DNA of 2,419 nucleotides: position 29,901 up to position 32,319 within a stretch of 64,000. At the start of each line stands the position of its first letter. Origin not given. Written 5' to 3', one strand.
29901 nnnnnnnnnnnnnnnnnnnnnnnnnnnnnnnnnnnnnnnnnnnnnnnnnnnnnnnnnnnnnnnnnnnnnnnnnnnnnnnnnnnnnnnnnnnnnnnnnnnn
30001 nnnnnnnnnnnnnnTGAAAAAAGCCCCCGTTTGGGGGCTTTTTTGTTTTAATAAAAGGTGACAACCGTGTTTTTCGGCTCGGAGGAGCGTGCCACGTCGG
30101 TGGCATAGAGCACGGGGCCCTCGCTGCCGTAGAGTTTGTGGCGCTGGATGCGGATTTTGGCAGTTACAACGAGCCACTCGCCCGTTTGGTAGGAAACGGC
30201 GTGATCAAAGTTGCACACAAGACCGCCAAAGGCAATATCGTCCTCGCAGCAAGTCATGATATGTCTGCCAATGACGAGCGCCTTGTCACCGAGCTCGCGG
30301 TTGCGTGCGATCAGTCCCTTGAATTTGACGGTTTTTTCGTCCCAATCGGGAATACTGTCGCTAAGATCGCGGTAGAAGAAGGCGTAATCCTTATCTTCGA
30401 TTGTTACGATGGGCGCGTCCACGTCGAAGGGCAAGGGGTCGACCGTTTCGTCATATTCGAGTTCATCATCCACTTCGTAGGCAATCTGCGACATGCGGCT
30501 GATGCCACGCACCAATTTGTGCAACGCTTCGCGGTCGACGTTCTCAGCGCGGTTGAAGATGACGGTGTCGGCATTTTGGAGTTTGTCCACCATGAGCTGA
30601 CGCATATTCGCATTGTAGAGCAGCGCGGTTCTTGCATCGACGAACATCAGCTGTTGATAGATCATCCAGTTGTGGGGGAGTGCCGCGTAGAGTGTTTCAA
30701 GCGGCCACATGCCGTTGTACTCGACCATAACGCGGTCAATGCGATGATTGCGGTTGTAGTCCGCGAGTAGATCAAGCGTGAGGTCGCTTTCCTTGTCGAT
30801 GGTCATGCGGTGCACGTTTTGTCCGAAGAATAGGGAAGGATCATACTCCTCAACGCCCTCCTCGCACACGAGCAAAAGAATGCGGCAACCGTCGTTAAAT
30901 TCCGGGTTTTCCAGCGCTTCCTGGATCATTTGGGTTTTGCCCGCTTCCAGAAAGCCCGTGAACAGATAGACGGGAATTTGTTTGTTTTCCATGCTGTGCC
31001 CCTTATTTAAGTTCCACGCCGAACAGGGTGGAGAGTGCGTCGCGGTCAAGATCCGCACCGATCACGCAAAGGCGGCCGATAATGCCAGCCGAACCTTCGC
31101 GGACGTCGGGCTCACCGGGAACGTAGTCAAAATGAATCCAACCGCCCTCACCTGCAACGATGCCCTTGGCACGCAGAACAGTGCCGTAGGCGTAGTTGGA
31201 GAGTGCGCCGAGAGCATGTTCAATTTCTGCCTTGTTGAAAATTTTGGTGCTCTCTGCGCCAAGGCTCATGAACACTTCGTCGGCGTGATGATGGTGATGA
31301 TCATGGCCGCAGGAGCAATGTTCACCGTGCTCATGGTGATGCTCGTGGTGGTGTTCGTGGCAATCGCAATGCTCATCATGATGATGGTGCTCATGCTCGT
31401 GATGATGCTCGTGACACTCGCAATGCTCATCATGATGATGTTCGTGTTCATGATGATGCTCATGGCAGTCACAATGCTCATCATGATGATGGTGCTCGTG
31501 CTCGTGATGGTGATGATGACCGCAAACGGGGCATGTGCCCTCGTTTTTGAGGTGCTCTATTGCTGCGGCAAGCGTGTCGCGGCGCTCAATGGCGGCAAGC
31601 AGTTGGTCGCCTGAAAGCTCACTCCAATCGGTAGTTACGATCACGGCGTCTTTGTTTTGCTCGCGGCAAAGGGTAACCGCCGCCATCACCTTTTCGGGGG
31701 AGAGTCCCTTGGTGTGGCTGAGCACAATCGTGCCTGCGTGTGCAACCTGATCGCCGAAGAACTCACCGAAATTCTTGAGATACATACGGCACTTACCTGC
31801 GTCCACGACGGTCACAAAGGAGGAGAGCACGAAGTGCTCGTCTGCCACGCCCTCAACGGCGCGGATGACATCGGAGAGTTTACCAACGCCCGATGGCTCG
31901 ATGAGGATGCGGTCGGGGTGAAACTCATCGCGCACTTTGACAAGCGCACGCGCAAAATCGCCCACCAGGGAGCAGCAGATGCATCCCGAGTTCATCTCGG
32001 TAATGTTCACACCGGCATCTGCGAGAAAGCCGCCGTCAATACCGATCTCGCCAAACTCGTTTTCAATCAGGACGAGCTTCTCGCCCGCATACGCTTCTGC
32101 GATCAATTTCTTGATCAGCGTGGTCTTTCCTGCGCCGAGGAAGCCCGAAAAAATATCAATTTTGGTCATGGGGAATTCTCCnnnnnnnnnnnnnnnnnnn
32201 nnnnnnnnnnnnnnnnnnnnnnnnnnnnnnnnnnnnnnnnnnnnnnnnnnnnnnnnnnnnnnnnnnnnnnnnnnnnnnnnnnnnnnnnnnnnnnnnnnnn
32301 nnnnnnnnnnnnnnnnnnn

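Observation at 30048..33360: thiI-linked pair of CobW/G3E GTPases with non-standard architectures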

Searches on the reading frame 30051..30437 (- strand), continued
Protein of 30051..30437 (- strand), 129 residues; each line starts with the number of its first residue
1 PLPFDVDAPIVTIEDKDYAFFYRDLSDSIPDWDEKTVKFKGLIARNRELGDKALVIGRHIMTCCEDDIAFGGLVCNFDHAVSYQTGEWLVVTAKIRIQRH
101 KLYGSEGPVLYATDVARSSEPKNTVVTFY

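Call 75: find_homologous_proteins(query=L091:2497-3363:+, max_evalue=0.00001)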
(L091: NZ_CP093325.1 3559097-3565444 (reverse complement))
Query L091:2497-3363:+ (289 aa): 1128 proteins with E <= 0.00001 among 1503 candidates; the best 120 are listed.
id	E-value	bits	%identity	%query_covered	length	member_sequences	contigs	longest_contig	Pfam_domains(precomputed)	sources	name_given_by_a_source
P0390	2.2e-190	649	95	100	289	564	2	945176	PF21537.3,PF09323.16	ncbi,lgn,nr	ncbi:TIGR03943 family protein [Bacillus thuringiensis]|nr:TIGR03943 family protein [Bacillus thuring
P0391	2.9e-180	616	89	100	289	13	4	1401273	PF21537.3,PF09323.16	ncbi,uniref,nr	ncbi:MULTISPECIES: TIGR03943 family putative permease subunit [unclassified Bacillus (in: firmicutes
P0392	1.6e-167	574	83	100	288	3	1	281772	PF21537.3,PF09323.16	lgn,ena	-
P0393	9.2e-162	555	81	100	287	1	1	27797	PF21537.3,PF09323.16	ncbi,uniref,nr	ncbi:TIGR03943 family putative permease subunit [Bacillus sp. BP-3]|uniref:TIGR03943 family putative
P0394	3.2e-161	553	80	100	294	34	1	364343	PF21537.3,PF09323.16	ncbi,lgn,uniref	ncbi:TIGR03943 family putative permease subunit [Bacillus rhizoplanae]|uniref:TIGR03943 family putat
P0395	3.0e-142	491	71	100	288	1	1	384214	PF21537.3,PF09323.16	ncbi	ncbi:TIGR03943 family putative permease subunit [Microbacteriaceae bacterium 4G12]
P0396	1.5e-138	479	71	100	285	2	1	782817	PF21537.3,PF09323.16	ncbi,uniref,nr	ncbi:TIGR03943 family protein [Bacillus sp. 165]|uniref:TIGR03943 family putative permease subunit n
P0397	1.1e-132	460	67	100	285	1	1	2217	PF21537.3,PF09323.16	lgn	-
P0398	1.1e-131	456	67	100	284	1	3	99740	PF21537.3,PF09323.16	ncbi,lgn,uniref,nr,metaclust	ncbi:TIGR03943 family putative permease subunit [Ectobacillus panaciterrae]|uniref:TIGR03943 family 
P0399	1.4e-129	450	96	70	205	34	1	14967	PF21537.3,PF09323.16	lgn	-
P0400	1.2e-126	440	67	100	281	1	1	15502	PF21537.3,PF09323.16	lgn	-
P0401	2.1e-125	436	67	100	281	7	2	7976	PF21537.3,PF09323.16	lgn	-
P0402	6.2e-125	434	65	100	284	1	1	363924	PF21537.3,PF09323.16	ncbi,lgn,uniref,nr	ncbi:TIGR03943 family putative permease subunit [Ectobacillus ponti]|uniref:TIGR03943 family protein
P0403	2.6e-124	432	66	100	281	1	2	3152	PF21537.3,PF09323.16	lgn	-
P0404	3.5e-124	432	66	100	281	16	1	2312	PF21537.3,PF09323.16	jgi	-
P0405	6.9e-124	431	66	100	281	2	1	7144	PF21537.3,PF09323.16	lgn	-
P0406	2.9e-121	422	64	100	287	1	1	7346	PF21537.3,PF09323.16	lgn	-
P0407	1.5e-112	394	59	99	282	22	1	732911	PF21537.3,PF09323.16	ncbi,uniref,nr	ncbi:TIGR03943 family putative permease subunit [Bacillus sp. X1(2014)]|uniref:TIGR03943 family puta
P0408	1.8e-111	390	59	99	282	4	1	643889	PF21537.3,PF09323.16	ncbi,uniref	ncbi:TIGR03943 family putative permease subunit [Bacillaceae bacterium C204]|uniref:TIGR03943 family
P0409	1.9e-110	387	58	99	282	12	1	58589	PF21537.3,PF09323.16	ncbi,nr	ncbi:TIGR03943 family protein [Bacillus sp. MM2020_1]|nr:TIGR03943 family protein [Bacillus sp. MM20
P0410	3.7e-110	386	60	99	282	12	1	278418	PF21537.3,PF09323.16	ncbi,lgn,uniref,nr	ncbi:Putative two-component membrane permease complex subunit SMU_746c [Neobacillus rhizosphaerae]|u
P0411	4.3e-110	386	59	99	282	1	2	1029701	PF21537.3,PF09323.16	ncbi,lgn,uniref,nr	ncbi:TIGR03943 family putative permease subunit [Neobacillus vireti]|uniref:EmrB/QacA family drug re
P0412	5.7e-110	385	59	99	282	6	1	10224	PF21537.3,PF09323.16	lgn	-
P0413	7.3e-110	385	58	99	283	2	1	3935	PF21537.3,PF09323.16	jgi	jgi:putative membrane protein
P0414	8.7e-110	385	58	99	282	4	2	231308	PF21537.3,PF09323.16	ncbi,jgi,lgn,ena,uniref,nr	ncbi:TIGR03943 family protein [Bacillus sp. AFS006103]|uniref:TIGR03943 family putative permease sub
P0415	1.1e-109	384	59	99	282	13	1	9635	PF21537.3,PF09323.16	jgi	jgi:putative membrane protein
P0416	3.1e-109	383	58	99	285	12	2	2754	PF21537.3,PF09323.16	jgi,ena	-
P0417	1.1e-108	381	57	99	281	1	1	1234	PF21537.3,PF09323.16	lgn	-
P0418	6.0e-108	379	58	99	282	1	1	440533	PF21537.3,PF09323.16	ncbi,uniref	ncbi:TIGR03943 family putative permease subunit [Neobacillus sp. NPDC058068]|uniref:TIGR03943 family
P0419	1.1e-107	378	58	99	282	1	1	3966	PF21537.3,PF09323.16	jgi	jgi:putative membrane protein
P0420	1.6e-107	377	57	99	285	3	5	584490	PF21537.3,PF09323.16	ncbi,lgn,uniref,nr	ncbi:TIGR03943 family putative permease subunit [Fictibacillus gelatini]|uniref:TIGR03943 family put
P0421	6.2e-107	375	53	99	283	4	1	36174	PF21537.3,PF09323.16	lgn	-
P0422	6.5e-107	375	56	99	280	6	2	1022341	PF21537.3,PF09323.16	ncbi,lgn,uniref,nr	ncbi:TIGR03943 family putative permease subunit [Neobacillus massiliamazoniensis]|uniref:EmrB/QacA f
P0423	1.3e-106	374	57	99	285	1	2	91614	PF21537.3,PF09323.16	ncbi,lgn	-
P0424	1.3e-106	374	51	99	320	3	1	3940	PF21537.3,PF09323.16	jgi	jgi:putative membrane protein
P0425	3.0e-106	373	56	99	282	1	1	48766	PF21537.3,PF09323.16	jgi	jgi:putative membrane protein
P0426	4.5e-106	372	57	99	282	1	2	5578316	PF21537.3,PF09323.16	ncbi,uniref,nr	ncbi:TIGR03943 family putative permease subunit [Neobacillus soli]|uniref:TIGR03943 family putative 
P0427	8.5e-106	371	56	100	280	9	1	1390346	PF21537.3,PF09323.16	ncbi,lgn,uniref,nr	ncbi:TIGR03943 family putative permease subunit [Fictibacillus terranigra]|uniref:TIGR03943 family p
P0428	1.4e-105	371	57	99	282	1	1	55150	PF21537.3,PF09323.16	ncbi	-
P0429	1.5e-105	371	57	99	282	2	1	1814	PF21537.3,PF09323.16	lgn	-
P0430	4.9e-105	369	57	99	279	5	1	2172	PF21537.3,PF09323.16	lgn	-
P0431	5.7e-105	369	86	68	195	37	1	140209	PF21537.3,PF09323.16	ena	-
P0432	1.7e-104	367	56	99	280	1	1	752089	PF21537.3,PF09323.16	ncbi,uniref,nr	ncbi:TIGR03943 family putative permease subunit [Neobacillus ginsengisoli]|uniref:Membrane protein n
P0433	1.1e-103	365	55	99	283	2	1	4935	PF21537.3,PF09323.16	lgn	-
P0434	3.6e-103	363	55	99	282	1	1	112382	PF21537.3,PF09323.16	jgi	jgi:putative membrane protein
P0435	4.9e-103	362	56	99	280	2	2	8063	PF21537.3,PF09323.16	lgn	-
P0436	5.2e-103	362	56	99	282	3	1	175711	PF21537.3,PF09323.16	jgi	jgi:putative membrane protein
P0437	1.4e-102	361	55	99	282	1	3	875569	PF21537.3,PF09323.16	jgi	jgi:putative membrane protein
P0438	1.5e-102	361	55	99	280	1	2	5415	PF21537.3,PF09323.16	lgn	-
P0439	5.8e-102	359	55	100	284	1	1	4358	PF21537.3,PF09323.16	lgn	-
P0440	6.6e-102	359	54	99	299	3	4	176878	PF21537.3,PF09323.16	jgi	jgi:putative membrane protein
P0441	3.0e-101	357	57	99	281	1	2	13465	PF21537.3,PF09323.16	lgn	-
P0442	3.4e-101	356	51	99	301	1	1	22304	PF21537.3,PF09323.16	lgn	-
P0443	5.5e-101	356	52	99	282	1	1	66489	PF21537.3,PF09323.16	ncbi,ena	-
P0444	1.0e-100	355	55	99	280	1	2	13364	PF21537.3,PF09323.16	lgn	-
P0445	1.3e-100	354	54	99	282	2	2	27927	PF21537.3,PF09323.16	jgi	jgi:putative membrane protein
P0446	1.9e-100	354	55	100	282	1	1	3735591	PF21537.3,PF09323.16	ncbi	ncbi:TIGR03943 family putative permease subunit [Bacillota bacterium Lsc_1132]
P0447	1.9e-100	354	55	100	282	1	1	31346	PF21537.3,PF09323.16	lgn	-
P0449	3.1e-100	353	56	96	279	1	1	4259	PF21537.3,PF09323.16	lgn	-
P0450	9.0e-100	352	55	99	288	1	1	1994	PF21537.3,PF09323.16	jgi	jgi:putative membrane protein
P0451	1.1e-99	351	52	99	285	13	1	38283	PF21537.3,PF09323.16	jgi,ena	-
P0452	1.3e-99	351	55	100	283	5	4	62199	PF21537.3,PF09323.16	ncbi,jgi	jgi:putative membrane protein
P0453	2.3e-99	350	54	99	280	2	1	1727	PF21537.3,PF09323.16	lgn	-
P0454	3.7e-99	350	53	99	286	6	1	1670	PF21537.3,PF09323.16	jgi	jgi:putative membrane protein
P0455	9.4e-99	348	52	99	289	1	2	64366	PF21537.3,PF09323.16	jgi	jgi:putative membrane protein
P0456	1.1e-98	348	52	99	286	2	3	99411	PF21537.3,PF09323.16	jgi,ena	-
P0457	1.5e-98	348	78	73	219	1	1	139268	PF21537.3,PF09323.16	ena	-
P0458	2.9e-98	347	57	99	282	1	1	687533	PF21537.3,PF09323.16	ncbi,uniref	ncbi:TIGR03943 family putative permease subunit [Neobacillus sp. SM06]|uniref:TIGR03943 family putat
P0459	3.5e-98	346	54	100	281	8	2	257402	PF21537.3,PF09323.16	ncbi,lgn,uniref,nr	ncbi:putative membrane protein [Anoxybacillus voinovskiensis]|uniref:Putative membrane protein n=1 T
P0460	1.0e-97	345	52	99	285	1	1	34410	PF21537.3,PF09323.16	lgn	-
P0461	1.3e-97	345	51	99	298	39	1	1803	PF21537.3,PF09323.16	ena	-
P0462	1.8e-97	344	54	100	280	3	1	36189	PF21537.3,PF09323.16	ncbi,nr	ncbi:MAG: TIGR03943 family protein [Anoxybacillus sp.]|nr:TIGR03943 family protein [Anoxybacillus sp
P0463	2.7e-97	344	53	99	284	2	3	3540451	PF21537.3,PF09323.16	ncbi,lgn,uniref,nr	ncbi:TIGR03943 family protein [Bacillus methanolicus]|uniref:TIGR03943 family putative permease subu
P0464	4.3e-97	343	52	99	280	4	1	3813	PF21537.3,PF09323.16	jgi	jgi:putative membrane protein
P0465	1.1e-96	342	53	94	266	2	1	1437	PF21537.3,PF09323.16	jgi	jgi:putative membrane protein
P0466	1.2e-96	341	53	99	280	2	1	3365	PF21537.3,PF09323.16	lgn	-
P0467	1.4e-96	341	53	99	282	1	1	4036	PF21537.3,PF09323.16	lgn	-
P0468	5.6e-96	339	50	99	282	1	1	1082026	PF21537.3,PF09323.16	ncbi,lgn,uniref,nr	ncbi:YcgQ [Bacillus methanolicus PB1]|uniref:YcgQ n=1 Tax=Bacillus methanolicus PB1 TaxID=997296 Rep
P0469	6.1e-96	339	52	99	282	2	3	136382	PF21537.3,PF09323.16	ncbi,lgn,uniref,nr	ncbi:TIGR03943 family putative permease subunit [Terrilactibacillus laevilacticus]|uniref:TIGR03943 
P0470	9.2e-96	339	53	99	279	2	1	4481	PF21537.3,PF09323.16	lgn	-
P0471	2.4e-95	337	87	61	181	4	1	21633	PF21537.3,PF09323.16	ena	-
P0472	9.8e-95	335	52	100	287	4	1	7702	PF21537.3,PF09323.16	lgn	-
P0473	1.3e-94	335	51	99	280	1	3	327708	PF21537.3,PF09323.16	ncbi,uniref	ncbi:TIGR03943 family putative permease subunit [Niallia sp. 01092]|uniref:TIGR03943 family putative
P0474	2.2e-94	334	52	99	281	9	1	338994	PF21537.3,PF09323.16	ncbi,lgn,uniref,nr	ncbi:TIGR03943 family putative permease subunit [Metabacillus fastidiosus]|uniref:TIGR03943 family p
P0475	2.3e-94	334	53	99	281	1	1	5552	PF21537.3,PF09323.16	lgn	-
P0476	5.3e-94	333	52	99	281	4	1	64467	PF21537.3,PF09323.16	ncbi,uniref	ncbi:TIGR03943 family protein [Bacillus sp. JJ1122]|uniref:TIGR03943 family putative permease subuni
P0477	8.6e-94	332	51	99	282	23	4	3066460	PF21537.3,PF09323.16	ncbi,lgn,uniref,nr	ncbi:TIGR03943 family putative permease subunit [Saccharococcus thermophilus]|uniref:Putative membra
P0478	9.4e-94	332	54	99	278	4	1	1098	PF21537.3,PF09323.16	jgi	jgi:putative membrane protein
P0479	2.1e-93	331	54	99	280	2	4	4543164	PF21537.3,PF09323.16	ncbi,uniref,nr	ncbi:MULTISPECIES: TIGR03943 family putative permease subunit [unclassified Bacillus (in: firmicutes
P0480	2.4e-93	331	52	99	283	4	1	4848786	PF21537.3,PF09323.16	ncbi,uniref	ncbi:TIGR03943 family putative permease subunit [Heyndrickxia sp. MSNUG]|uniref:TIGR03943 family put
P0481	2.5e-93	331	49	100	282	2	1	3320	PF21537.3,PF09323.16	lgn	-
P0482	3.0e-93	330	52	100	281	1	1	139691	PF21537.3,PF09323.16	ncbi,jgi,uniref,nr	ncbi:TIGR03943 family putative permease subunit [Bacillus alveayuensis]|jgi:putative membrane protei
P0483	3.5e-93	330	52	100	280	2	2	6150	PF21537.3,PF09323.16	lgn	-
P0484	4.6e-93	330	51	99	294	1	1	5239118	PF21537.3,PF09323.16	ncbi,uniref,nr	ncbi:TIGR03943 family protein [Bacillus sp. BRMEA1]|uniref:TIGR03943 family putative permease subuni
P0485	5.6e-93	329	51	99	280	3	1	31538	PF21537.3,PF09323.16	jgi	jgi:putative membrane protein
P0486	6.4e-93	329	55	99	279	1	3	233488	PF21537.3,PF09323.16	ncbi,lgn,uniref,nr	ncbi:hypothetical protein X560_1895 [Listeria fleischmannii 1991]|uniref:Domain of uncharacterized f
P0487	7.0e-93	329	51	99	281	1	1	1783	PF21537.3,PF09323.16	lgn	-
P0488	8.4e-93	329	51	99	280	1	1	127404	PF21537.3,PF09323.16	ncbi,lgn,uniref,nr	ncbi:TIGR03943 family putative permease subunit [Bacillus sp. 03113]|uniref:TIGR03943 family putativ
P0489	8.7e-93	329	52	99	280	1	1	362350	PF21537.3,PF09323.16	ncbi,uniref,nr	ncbi:TIGR03943 family putative permease subunit [Peribacillus alkalitolerans]|uniref:TIGR03943 famil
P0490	9.2e-93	329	50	99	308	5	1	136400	PF21537.3,PF09323.16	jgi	jgi:putative membrane protein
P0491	1.0e-92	329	49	100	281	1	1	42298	PF21537.3,PF09323.16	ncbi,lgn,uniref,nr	ncbi:TIGR03943 family putative permease subunit [Anoxybacteroides tepidamans]|uniref:TIGR03943 famil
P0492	1.2e-92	328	54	99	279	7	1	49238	PF21537.3,PF09323.16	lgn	-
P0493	1.6e-92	328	52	99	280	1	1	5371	PF21537.3,PF09323.16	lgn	-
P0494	1.7e-92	328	50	99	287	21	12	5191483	PF21537.3,PF09323.16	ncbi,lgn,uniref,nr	ncbi:TIGR03943 family putative permease subunit [Priestia filamentosa]|uniref:TIGR03943 family putat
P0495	1.8e-92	328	52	100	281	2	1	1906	PF21537.3,PF09323.16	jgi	jgi:putative membrane protein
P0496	1.8e-92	328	52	99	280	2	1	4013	PF21537.3,PF09323.16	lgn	-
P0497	3.0e-92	327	53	100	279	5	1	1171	PF21537.3,PF09323.16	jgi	-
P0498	3.0e-92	327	51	99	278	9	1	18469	PF21537.3,PF09323.16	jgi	jgi:putative membrane protein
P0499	3.3e-92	327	53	99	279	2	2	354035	PF21537.3,PF09323.16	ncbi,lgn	-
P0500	5.3e-92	326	52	99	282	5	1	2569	PF21537.3,PF09323.16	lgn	-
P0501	5.8e-92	326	51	99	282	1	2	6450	PF21537.3,PF09323.16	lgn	-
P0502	7.1e-92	326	53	99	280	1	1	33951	PF21537.3,PF09323.16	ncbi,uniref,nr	ncbi:TIGR03943 family putative permease subunit [Peribacillus acanthi]|uniref:TIGR03943 family putat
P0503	9.5e-92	325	53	99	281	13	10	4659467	PF21537.3,PF09323.16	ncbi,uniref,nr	ncbi:hypothetical protein ACH95_03645 [Bacillus glycinifermentans]|uniref:TIGR03943 family protein n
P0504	1.3e-91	325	48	99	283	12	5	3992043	PF21537.3,PF09323.16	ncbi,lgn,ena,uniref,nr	ncbi:TIGR03943 family putative permease subunit [Niallia taxi]|uniref:TIGR03943 family putative perm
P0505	1.3e-91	325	50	99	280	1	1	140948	PF21537.3,PF09323.16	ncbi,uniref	ncbi:TIGR03943 family putative permease subunit [Niallia sp. 03133]|uniref:TIGR03943 family putative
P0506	1.8e-91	324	52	99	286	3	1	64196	PF21537.3,PF09323.16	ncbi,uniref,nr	ncbi:TIGR03943 family protein [Viridibacillus sp. YIM B01967]|uniref:TIGR03943 family protein n=1 Ta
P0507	2.1e-91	324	53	99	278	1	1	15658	PF21537.3,PF09323.16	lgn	-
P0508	2.4e-91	324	52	100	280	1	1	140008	PF21537.3,PF09323.16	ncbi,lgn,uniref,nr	ncbi:putative membrane protein [Anoxybacillus vitaminiphilus]|uniref:Putative membrane protein n=1 T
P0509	2.8e-91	324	50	99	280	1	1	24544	PF21537.3,PF09323.16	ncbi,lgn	ncbi:MAG: TIGR03943 family protein [Bacillus sp. (in: firmicutes)]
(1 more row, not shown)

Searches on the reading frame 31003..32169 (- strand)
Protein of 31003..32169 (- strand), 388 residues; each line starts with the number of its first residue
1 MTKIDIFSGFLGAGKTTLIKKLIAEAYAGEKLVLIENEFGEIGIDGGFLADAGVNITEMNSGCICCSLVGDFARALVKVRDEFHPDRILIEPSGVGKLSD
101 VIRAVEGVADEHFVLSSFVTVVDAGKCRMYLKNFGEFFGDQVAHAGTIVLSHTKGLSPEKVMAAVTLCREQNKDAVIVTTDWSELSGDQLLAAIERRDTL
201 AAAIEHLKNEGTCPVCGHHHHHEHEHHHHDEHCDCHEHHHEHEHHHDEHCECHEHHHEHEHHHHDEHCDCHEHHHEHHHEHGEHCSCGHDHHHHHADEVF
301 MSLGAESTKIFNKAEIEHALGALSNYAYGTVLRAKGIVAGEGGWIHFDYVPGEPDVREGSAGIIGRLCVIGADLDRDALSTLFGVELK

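Call 3: search_protein_families(library=pfam, proteins=[window:31003-32169:-], max_evalue=1)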
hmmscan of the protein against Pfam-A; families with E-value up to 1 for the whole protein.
window:31003-32169:- (388 aa): 6 families
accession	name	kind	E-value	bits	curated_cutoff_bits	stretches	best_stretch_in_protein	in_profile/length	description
PF02492.25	cobW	-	1.1e-34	120.1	20.7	1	6-165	4-165/180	CobW/HypB/UreG, nucleotide-binding domain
PF07683.19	CobW_C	-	1.1e-05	25.6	22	1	306-383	7-90/94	Cobalamin synthesis protein cobW C-terminal domain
PF02367.23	TsaE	-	0.021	15.2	26.6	1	6-26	25-45/128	Threonylcarbamoyl adenosine biosynthesis protein TsaE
PF03308.22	MeaB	-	0.18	11.2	23.1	0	8-97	39-138/273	Methylmalonyl Co-A mutase-associated GTPase MeaB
PF03205.20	MobB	-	0.3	11.4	26.6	1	7-26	4-23/133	Molybdopterin guanine dinucleotide synthesis protein B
PF25277.1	DUF7871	-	0.66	10.5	29.5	0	227-292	26-82/105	Domain of unknown function (DUF7871)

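Call 4: search_protein_families(library=ncbifam, proteins=[window:31003-32169:-], max_evalue=1)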
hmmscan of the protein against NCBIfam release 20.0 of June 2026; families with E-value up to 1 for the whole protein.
window:31003-32169:- (388 aa): 10 families
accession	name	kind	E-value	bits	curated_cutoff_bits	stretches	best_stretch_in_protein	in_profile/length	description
NF041053.1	CobW_rel_Se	equivalog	4.8e-23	81.8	180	1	6-180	5-181/195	CobW-related selenoprotein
TIGR02475.1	CobW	equivalog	1.6e-22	79.9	332.1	1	5-124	7-133/342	cobalamin biosynthesis protein CobW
NF008578.0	PRK11537.1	equivalog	3.3e-22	79.1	361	1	4-154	6-161/318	GTPase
NF038288.1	chaper_GTP_ZigA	equivalog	5.9e-18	65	600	1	5-124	4-135/390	zinc metallochaperone GTPase ZigA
TIGR00073.1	hypB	equivalog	0.0032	17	121.2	1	9-91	37-117/217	hydrogenase nickel incorporation protein HypB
TIGR03819.1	heli_sec_ATPase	hypoth_equivalog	0.0069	15.6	373.15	1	7-38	183-214/340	TadA family conjugal transfer-associated ATPase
TIGR00750.1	lao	equivalog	0.014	14.5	240.75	1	8-106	40-149/300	methylmalonyl Co-A mutase-associated GTPase MeaB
NF003034.1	PRK03918.1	equivalog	0.025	12.5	700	1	154-229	382-454/878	DNA double-strand break repair ATPase Rad50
NF045975.1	VirB4_plasma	equivalog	0.047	11.4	590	1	7-40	520-556/894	Mbov_0397 family ICE element conjugal transfer ATPase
NF002244.0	PRK01156.1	equivalog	0.76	7.7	847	1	172-232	415-474/895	DNA double-strand break repair ATPase Rad50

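Call 61: find_related_loci(query=A4, collection=metagenome_contigs, flank=3000)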
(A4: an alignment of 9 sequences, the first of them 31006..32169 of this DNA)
Query A4 (388 aa) in metagenome_contigs; peptide patterns used: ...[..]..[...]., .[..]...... (x = any residue, [..] = any of these).
600 stretches matched a pattern (row limit reached: there are more); 590 encode a relative of the query (tblastn E <= 1e-3); the best 80 are kept; 80 distinct loci.
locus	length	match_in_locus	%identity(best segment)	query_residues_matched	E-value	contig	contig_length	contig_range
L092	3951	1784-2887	62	1-383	8e-129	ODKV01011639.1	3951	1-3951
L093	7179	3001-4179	59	1-383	4e-125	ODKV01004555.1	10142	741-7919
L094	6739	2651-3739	57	1-385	6e-120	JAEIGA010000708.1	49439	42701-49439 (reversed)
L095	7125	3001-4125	61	1-383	2e-119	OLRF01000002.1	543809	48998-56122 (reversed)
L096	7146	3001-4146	63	1-385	2e-118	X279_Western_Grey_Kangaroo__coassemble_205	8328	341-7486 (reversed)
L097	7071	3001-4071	57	1-383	3e-117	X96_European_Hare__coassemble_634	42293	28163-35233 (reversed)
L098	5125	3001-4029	56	1-385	2e-117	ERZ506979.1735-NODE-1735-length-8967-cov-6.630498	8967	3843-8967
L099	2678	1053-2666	50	1-386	3e-122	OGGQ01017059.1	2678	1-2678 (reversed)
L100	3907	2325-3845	55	1-385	9e-119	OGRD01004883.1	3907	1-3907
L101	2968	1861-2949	55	1-383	8e-121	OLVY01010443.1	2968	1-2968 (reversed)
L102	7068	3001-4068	51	1-385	3e-116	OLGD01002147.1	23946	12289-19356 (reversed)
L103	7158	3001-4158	58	1-386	3e-116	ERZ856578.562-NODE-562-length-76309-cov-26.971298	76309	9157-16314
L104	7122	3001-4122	60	1-383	6e-115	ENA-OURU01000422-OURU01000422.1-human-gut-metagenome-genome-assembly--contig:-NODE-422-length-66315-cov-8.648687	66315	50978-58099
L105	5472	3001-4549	55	1-386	3e-114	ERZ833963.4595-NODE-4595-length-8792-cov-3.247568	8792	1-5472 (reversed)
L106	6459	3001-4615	58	1-385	7e-113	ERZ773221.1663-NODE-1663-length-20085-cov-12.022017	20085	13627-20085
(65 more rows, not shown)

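Call 79: search_protein_families(library=padloc, proteins=[window:31003-32169:-], max_evalue=0.01)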
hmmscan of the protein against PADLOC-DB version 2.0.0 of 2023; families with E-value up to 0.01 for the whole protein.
window:31003-32169:- (388 aa): 0 families
